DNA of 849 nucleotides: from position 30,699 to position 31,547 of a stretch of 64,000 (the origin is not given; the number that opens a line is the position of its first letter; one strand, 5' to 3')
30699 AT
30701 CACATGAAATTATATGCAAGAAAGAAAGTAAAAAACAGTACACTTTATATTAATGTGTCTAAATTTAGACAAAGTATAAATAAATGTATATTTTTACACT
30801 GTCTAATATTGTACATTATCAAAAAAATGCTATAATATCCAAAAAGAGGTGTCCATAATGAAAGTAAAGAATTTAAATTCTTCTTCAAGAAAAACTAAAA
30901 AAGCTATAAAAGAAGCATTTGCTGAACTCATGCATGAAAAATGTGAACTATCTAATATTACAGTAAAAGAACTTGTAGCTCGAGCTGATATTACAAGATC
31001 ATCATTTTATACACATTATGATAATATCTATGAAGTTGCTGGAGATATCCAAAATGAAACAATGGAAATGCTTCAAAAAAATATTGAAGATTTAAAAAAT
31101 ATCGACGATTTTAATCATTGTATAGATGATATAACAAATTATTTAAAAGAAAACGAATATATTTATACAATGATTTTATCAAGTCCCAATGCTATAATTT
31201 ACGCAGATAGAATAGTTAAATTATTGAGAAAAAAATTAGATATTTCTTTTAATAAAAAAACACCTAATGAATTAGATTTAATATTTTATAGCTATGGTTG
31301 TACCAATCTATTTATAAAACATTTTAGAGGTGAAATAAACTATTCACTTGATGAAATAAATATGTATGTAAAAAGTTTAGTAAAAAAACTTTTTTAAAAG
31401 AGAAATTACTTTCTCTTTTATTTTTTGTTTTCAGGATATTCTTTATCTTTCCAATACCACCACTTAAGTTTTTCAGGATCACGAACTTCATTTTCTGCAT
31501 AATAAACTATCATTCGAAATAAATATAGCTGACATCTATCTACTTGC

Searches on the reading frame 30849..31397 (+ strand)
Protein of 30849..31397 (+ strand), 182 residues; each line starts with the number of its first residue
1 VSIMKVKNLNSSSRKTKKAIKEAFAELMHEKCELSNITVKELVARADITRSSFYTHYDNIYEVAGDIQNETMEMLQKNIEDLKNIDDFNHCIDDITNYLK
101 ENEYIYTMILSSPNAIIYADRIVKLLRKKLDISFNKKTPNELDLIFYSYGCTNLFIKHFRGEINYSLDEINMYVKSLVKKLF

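Call 58: search_protein_families(library=ncbifam, proteins=[window:30849-31397:+], max_evalue=0.00001)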
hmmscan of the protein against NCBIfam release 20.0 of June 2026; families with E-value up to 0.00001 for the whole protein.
window:30849-31397:+ (182 aa): 1 family
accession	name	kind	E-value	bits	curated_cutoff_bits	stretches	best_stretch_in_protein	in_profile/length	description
TIGR02366.1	DHAK_reg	equivalog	8.2e-10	38.9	129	1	16-116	4-100/176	dihydroxyacetone kinase transcriptional activator DhaS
